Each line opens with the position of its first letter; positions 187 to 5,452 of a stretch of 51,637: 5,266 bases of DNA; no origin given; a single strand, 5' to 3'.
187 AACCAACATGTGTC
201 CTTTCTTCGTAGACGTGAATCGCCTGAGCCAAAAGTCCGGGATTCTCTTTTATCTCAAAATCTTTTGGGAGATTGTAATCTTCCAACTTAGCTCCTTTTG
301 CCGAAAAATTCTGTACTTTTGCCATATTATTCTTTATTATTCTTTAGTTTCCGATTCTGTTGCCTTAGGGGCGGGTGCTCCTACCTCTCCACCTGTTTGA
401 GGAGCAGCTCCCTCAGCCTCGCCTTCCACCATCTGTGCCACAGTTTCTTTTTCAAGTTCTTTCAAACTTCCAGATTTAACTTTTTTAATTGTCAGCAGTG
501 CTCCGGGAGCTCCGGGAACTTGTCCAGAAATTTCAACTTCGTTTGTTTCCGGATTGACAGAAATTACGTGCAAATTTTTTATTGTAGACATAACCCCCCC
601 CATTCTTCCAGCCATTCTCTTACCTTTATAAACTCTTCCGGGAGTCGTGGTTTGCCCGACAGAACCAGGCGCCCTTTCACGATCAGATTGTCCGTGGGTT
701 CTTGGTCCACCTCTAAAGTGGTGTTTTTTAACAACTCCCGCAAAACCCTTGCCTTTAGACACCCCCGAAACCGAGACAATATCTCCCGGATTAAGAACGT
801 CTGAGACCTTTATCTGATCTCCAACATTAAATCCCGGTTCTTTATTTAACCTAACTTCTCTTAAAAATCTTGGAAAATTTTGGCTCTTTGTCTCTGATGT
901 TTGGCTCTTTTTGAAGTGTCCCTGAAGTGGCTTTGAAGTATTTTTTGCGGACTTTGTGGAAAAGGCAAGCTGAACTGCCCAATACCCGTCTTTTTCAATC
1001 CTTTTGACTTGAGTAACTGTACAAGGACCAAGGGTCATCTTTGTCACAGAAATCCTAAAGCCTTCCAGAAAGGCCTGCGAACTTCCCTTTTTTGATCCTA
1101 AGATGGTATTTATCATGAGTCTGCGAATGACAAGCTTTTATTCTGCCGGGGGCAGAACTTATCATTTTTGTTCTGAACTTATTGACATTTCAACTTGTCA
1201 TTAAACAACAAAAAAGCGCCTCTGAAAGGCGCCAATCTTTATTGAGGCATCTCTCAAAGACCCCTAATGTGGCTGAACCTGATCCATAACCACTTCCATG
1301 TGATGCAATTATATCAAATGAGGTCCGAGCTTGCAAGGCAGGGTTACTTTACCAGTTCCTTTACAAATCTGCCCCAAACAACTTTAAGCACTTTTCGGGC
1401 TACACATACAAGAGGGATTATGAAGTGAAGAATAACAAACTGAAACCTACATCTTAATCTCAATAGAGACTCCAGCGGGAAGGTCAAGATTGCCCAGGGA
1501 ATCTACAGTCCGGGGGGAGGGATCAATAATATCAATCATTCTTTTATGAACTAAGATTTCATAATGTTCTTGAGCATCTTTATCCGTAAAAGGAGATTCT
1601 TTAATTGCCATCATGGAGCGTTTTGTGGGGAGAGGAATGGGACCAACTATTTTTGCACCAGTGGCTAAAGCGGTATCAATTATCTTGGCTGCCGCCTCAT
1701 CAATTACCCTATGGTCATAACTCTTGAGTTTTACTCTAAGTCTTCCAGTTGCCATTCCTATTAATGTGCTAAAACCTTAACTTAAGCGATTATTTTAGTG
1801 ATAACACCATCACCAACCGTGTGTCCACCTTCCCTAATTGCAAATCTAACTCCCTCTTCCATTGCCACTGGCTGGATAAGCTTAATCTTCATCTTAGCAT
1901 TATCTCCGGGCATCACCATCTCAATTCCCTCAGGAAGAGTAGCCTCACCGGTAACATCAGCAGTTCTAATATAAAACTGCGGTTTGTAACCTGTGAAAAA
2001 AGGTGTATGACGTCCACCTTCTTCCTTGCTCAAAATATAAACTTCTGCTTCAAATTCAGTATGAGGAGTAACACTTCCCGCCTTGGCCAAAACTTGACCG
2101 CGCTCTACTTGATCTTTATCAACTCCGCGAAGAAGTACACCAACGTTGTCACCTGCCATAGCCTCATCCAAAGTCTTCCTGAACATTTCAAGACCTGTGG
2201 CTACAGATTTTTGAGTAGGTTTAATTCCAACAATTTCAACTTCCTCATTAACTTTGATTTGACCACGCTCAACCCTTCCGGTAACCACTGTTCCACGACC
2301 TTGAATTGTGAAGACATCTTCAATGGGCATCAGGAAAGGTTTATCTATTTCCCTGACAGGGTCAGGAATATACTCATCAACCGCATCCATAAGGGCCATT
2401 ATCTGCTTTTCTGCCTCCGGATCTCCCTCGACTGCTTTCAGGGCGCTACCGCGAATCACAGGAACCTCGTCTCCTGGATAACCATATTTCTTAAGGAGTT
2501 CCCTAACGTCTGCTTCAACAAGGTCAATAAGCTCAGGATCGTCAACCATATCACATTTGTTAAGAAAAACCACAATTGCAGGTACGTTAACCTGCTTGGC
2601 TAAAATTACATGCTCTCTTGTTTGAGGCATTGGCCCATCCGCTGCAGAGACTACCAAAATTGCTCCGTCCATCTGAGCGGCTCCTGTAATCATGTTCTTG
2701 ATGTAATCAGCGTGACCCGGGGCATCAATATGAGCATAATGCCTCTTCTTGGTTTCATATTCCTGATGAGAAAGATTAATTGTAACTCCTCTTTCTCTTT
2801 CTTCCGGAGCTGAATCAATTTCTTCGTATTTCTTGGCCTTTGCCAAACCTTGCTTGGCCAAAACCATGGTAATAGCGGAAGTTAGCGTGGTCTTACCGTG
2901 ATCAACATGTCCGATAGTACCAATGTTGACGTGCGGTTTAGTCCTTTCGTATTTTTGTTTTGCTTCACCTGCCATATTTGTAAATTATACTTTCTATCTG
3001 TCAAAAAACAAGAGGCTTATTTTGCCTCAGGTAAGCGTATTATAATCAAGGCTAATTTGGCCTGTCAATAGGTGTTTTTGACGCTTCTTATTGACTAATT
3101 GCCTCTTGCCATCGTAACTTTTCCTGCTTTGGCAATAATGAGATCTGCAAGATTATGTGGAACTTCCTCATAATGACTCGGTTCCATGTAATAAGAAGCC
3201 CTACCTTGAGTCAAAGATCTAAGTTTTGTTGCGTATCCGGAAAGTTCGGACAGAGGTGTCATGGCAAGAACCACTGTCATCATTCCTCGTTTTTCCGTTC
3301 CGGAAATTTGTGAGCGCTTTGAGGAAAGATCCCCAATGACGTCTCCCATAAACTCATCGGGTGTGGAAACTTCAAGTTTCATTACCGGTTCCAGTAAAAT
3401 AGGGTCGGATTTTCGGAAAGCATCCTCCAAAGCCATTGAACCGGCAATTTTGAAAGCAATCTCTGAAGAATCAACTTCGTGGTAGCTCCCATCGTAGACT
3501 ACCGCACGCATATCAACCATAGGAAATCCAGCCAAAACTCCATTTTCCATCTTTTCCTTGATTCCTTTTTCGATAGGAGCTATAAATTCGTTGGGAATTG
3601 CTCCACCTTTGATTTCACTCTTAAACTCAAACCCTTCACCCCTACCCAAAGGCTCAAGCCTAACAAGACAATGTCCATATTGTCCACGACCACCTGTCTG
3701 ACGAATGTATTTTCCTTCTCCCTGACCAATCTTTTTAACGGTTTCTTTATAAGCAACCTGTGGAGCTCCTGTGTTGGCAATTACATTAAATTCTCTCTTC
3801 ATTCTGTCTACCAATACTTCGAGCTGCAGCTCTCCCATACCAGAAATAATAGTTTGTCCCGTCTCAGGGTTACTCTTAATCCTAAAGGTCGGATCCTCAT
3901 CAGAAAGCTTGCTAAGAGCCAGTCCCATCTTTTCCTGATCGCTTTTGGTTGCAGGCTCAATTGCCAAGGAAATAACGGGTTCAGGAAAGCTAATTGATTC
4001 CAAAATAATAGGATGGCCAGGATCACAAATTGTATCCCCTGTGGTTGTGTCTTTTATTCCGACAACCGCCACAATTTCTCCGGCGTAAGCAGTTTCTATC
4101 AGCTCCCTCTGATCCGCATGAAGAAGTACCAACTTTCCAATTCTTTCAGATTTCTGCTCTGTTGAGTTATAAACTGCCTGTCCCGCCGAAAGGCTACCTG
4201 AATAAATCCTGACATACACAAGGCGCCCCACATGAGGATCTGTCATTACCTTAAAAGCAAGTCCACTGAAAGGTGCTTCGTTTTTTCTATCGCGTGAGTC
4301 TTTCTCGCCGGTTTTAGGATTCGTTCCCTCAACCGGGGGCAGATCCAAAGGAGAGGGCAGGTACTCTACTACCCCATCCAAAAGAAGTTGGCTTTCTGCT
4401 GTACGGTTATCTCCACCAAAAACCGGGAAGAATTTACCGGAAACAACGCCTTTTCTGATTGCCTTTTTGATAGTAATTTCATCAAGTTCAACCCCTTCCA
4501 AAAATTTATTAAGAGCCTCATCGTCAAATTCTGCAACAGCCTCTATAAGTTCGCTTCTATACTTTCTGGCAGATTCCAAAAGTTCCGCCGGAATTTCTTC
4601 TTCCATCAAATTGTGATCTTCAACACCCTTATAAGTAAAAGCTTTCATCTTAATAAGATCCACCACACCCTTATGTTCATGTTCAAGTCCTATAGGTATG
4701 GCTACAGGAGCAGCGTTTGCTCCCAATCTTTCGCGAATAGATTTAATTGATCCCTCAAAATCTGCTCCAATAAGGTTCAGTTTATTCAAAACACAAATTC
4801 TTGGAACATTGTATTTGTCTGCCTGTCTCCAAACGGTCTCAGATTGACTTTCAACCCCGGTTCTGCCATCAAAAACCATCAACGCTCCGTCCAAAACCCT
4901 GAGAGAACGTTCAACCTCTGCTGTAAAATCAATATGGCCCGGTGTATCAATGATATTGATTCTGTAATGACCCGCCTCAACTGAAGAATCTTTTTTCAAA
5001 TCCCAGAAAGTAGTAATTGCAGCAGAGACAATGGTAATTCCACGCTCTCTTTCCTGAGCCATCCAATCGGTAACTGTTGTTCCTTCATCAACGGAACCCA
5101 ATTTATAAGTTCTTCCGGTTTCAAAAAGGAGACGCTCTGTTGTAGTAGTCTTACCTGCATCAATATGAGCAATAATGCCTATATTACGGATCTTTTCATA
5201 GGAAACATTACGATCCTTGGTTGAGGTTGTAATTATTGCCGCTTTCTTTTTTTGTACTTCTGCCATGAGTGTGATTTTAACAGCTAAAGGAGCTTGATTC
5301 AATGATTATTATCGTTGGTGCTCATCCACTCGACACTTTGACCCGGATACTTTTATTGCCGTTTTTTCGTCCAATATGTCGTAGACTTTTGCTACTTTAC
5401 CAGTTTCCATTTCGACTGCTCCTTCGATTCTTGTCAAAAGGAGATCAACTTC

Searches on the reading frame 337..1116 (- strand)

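Call 73: search_protein_families(library=pfam, proteins=[window:337-1116:-], max_evalue=0.001)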
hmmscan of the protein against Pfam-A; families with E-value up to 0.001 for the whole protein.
window:337-1116:- (259 aa): 1 family
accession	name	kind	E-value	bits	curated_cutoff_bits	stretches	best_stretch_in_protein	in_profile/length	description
PF00297.29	Ribosomal_L3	-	2.4e-14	53.5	22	1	99-192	203-293/369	Ribosomal protein L3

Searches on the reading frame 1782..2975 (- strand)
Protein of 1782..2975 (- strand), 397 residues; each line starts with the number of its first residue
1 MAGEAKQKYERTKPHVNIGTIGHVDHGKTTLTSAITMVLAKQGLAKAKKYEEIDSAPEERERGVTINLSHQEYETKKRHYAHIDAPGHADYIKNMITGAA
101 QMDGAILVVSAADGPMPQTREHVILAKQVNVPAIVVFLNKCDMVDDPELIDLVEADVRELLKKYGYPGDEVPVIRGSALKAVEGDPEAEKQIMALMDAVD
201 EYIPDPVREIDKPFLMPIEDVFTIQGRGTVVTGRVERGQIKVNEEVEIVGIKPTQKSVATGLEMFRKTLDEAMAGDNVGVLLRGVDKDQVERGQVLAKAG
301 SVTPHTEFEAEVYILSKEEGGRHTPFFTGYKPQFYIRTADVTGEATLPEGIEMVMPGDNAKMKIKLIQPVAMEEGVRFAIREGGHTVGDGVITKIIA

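Call 73: search_protein_families(library=pfam, proteins=[window:1782-2975:-], max_evalue=0.001)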
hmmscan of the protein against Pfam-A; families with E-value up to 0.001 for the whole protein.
window:1782-2975:- (397 aa): 4 families
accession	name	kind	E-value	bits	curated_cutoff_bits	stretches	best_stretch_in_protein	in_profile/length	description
PF00009.33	GTP_EFTU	-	3.3e-65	219.7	26.5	1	13-204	1-187/188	Elongation factor Tu GTP binding domain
PF03143.23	GTP_EFTU_D3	-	6.4e-39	133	27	1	301-395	1-105/106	Elongation factor Tu C-terminal domain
PF03144.31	GTP_EFTU_D2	-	7.1e-21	74.9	30.3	1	228-297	1-73/73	Elongation factor Tu domain 2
PF01926.29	MMR_HSR1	-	0.00016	22.2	21.9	1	18-139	2-112/113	50S ribosome-binding GTPase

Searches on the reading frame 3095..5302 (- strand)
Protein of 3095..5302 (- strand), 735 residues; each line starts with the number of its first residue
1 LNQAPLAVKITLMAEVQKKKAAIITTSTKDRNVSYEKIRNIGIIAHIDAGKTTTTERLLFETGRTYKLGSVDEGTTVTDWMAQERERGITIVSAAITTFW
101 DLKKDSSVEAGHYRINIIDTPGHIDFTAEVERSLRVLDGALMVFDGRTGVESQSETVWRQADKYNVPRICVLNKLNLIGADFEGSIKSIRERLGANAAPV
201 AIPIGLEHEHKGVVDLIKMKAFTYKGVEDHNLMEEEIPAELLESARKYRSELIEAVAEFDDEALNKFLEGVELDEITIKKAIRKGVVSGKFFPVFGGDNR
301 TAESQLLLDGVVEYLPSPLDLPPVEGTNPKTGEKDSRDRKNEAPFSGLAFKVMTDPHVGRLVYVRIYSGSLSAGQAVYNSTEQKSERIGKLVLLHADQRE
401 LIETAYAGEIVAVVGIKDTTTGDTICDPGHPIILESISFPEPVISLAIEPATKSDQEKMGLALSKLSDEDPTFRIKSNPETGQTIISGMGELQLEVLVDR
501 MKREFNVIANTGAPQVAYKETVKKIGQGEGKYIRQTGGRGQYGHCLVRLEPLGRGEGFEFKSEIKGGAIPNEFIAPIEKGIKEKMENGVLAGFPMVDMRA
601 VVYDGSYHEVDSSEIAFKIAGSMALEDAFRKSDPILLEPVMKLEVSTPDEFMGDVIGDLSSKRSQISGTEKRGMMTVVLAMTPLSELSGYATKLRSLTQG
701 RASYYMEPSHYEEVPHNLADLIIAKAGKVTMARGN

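Call 73: search_protein_families(library=pfam, proteins=[window:3095-5302:-], max_evalue=0.001)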
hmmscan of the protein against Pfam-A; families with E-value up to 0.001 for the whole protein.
window:3095-5302:- (735 aa): 8 families
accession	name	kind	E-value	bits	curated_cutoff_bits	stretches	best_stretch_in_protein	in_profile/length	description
PF00009.33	GTP_EFTU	-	5e-52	176.7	26.5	1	36-251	1-177/188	Elongation factor Tu GTP binding domain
PF03764.24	EFG_IV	-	5.3e-44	149.3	24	1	514-632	1-120/121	Elongation factor G, domain IV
PF14492.12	EFG_III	-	5.5e-32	110.1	27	1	439-512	1-74/75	Elongation Factor G, domain III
PF00679.30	EFG_C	-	2.1e-27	95.4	27.9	1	636-720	2-87/89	Elongation factor G C-terminus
PF22042.2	EF-G_D2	-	2.2e-19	69.8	27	1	344-427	1-83/84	Elongation factor G domain 2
PF03144.31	GTP_EFTU_D2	-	1.6e-17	64.1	30.3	1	359-426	1-73/73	Elongation factor Tu domain 2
PF16658.11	RF3_C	-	9e-07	29.2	40.1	1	450-519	17-86/132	Class II release factor RF3, C-terminal domain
PF01926.29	MMR_HSR1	-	0.00041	20.9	21.9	0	98-174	47-113/113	50S ribosome-binding GTPase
